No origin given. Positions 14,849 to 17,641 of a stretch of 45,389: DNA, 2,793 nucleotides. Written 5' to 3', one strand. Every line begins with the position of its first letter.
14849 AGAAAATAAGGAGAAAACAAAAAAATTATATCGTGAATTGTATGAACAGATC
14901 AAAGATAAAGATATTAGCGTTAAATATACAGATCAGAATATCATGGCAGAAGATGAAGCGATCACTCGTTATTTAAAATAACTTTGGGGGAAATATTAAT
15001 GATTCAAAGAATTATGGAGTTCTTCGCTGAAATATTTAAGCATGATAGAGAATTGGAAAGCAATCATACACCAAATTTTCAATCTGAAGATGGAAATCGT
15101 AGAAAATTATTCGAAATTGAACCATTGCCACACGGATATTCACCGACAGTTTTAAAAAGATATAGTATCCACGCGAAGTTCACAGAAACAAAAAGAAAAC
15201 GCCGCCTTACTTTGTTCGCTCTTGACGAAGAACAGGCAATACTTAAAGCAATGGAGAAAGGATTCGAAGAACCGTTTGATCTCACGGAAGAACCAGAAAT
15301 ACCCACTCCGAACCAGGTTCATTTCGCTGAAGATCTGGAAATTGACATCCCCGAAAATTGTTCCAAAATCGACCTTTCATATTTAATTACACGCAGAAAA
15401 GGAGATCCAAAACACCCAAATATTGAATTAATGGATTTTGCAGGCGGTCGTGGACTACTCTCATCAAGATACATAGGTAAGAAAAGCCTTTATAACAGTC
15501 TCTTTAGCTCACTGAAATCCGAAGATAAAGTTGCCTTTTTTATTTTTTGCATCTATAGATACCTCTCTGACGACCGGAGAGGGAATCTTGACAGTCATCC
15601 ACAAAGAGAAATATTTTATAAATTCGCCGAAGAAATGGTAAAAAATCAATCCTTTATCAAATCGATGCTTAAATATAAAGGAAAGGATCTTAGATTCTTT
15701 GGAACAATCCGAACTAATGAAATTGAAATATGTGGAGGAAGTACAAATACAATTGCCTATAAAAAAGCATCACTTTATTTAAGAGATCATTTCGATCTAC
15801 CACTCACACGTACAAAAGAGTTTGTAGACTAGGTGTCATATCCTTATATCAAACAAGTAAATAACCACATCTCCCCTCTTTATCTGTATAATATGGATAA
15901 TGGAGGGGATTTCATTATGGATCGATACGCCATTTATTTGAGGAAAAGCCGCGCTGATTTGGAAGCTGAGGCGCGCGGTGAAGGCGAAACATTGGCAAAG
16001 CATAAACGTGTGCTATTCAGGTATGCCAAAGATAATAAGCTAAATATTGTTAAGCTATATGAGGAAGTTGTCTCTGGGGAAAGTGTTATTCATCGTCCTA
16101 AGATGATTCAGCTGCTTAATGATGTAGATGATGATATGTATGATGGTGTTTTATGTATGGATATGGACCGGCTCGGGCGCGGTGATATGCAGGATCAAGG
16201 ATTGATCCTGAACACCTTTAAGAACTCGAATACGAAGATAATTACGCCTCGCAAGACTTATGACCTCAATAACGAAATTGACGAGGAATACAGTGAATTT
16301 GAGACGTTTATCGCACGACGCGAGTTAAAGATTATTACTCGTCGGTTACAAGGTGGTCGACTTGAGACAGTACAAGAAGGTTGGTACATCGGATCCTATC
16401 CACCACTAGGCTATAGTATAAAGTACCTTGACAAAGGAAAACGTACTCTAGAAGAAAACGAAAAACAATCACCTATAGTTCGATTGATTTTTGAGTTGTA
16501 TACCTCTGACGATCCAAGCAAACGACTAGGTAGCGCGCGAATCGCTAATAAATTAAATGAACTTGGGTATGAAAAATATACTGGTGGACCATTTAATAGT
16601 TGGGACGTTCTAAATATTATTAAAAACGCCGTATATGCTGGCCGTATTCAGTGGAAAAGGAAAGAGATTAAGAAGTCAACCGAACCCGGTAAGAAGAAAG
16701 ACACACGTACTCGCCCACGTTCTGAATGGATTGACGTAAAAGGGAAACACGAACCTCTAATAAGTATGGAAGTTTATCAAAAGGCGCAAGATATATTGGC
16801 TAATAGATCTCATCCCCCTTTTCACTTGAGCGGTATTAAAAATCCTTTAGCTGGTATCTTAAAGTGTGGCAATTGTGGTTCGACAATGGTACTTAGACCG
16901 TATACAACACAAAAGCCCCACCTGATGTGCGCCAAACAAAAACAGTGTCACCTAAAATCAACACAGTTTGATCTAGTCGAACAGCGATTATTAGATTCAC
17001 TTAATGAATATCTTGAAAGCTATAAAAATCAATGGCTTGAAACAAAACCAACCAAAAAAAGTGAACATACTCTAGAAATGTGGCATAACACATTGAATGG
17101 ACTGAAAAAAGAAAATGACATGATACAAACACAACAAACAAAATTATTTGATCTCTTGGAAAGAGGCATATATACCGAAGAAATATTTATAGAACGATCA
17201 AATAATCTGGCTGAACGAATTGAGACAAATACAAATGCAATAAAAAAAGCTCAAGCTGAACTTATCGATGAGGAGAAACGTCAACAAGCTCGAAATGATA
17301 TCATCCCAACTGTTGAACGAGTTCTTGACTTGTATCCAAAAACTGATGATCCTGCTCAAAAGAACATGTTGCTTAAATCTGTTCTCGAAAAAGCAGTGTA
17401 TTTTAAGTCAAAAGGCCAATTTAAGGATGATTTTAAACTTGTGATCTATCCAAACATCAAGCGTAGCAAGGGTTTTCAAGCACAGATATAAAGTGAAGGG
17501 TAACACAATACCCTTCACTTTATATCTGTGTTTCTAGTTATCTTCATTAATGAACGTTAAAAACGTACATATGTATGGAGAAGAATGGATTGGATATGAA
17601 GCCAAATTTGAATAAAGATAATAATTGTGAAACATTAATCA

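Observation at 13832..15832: Unrecognisable cargo genes inserted in an immR-immA-int type lysogeny operon: candidate prophage-borne defence/exclusion cassette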

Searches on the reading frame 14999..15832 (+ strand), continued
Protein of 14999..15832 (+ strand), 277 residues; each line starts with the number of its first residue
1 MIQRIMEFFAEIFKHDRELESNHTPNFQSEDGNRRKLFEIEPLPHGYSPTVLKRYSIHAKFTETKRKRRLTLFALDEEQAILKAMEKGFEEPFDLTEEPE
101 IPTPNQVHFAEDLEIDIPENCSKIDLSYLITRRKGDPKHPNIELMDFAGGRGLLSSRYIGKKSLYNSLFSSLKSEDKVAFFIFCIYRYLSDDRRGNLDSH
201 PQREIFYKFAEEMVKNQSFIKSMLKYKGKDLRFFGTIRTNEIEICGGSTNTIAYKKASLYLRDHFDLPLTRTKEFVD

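Call 97: find_encoding_contigs(protein=P0025, flank=5000, max_places=2)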
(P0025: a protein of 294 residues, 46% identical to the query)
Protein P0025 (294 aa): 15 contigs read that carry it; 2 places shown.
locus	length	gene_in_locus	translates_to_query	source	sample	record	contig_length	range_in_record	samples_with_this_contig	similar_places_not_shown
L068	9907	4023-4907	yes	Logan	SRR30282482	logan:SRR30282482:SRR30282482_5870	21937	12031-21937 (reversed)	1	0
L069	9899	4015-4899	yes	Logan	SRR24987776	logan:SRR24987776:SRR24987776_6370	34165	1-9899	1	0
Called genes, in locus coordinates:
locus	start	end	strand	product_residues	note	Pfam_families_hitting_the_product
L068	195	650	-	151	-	PF25223:DUF7841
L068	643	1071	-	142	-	-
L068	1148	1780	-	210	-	-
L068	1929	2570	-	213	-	-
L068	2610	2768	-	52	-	-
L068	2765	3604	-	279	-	PF02498:Bro-N, PF03374:ANT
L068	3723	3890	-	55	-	-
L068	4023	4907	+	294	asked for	-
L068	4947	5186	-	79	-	PF07374:DUF1492 (weak), PF07638:Sigma70_ECF, PF04297:UPF0122 (weak), PF00196:GerE (weak), PF04545:Sigma70_r4, PF08281:Sigma70_r4_2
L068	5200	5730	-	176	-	-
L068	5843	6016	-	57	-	-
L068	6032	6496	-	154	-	PF08291:Peptidase_M15_3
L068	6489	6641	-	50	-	-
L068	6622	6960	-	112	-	-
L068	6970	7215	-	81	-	-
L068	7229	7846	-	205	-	-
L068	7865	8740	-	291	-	PF21882:Gp53-like_C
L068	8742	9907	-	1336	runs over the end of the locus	PF24801:FNIII-A_GpJ, PF13550:Phage-tail_3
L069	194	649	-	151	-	PF25223:DUF7841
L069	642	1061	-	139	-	-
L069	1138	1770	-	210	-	-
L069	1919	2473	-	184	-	-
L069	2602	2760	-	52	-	-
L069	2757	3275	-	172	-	PF03374:ANT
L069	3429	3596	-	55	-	PF02498:Bro-N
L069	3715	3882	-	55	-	-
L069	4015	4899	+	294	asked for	-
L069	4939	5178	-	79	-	PF07374:DUF1492 (weak), PF07638:Sigma70_ECF, PF00196:GerE (weak), PF04545:Sigma70_r4, PF08281:Sigma70_r4_2 (weak)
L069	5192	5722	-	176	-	-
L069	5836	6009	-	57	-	-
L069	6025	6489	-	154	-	PF08291:Peptidase_M15_3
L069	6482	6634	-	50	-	-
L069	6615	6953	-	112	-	-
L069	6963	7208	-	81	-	-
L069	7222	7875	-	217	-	-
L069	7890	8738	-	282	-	PF21939:Gp10_C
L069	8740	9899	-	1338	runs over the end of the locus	PF24801:FNIII-A_GpJ, PF13550:Phage-tail_3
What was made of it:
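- In L068/L069 it is the only gene on its strand (call 97).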

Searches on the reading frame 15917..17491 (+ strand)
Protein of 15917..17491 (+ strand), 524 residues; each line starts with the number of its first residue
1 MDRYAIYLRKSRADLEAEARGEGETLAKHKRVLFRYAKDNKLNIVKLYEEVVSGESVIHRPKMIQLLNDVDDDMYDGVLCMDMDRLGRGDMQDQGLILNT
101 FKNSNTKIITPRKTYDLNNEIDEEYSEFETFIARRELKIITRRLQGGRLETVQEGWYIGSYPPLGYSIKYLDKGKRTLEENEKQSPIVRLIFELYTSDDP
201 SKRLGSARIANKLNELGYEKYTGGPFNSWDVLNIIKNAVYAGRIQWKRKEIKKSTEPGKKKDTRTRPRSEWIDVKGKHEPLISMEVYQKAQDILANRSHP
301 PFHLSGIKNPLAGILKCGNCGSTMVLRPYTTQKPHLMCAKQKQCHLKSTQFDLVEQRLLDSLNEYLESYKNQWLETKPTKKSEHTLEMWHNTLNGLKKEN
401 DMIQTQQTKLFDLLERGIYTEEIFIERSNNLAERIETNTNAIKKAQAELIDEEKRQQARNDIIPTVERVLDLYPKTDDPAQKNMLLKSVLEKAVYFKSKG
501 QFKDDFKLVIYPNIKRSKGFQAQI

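Call 3: search_protein_families(library=pfam, proteins=[window:15917-17491:+], max_evalue=1)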
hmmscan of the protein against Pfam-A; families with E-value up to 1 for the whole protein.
window:15917-17491:+ (524 aa): 6 families
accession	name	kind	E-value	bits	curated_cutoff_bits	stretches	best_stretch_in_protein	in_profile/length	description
PF07508.19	Recombinase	-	6.4e-21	75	21.1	1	183-297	2-102/102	Recombinase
PF00239.26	Resolvase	-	5.2e-15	56.2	23.3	1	5-155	2-143/145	Resolvase, N terminal domain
PF13408.12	Zn_ribbon_recom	-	1.4e-06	29.1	25.3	1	310-359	1-54/58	Recombinase zinc beta ribbon domain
PF11155.13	DUF2935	-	0.25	12.3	24.4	0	350-465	24-104/121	Domain of unknown function (DUF2935)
PF10552.14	ORF6C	-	0.3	11.5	22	1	487-518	62-93/114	ORF6C domain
PF03908.18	Sec20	-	0.94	9.9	27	0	425-468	21-64/92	Sec20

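Call 4: search_protein_families(library=phrogs, proteins=[window:15917-17491:+], max_evalue=1)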
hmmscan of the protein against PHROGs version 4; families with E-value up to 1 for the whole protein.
window:15917-17491:+ (524 aa): 3 families
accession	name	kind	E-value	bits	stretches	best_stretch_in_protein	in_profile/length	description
phrog_95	-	integration and excision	3.2e-95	321.1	1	1-502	87-562/651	integrase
phrog_125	-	DNA, RNA and nucleotide metabolism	4.4e-16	60.2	1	1-297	19-251/254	DNA invertase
phrog_19393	-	unknown function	0.38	12.1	1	396-462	23-87/108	-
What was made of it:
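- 15917..17491 (+): Large serine integrase, last gene of the operon. Resolvase, Recombinase and Zn_ribbon_recom domains; phrog_95 at 3.2e-95 (calls 3, 4).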

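Call 5: search_protein_families(library=padloc, proteins=[window:15917-17491:+], max_evalue=1)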
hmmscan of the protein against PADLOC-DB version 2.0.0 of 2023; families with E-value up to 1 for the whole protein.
window:15917-17491:+ (524 aa): 1 family
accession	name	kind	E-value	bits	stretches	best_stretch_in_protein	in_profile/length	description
PDLC04198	HEC-01B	-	0.04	11.6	1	70-114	115-159/211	-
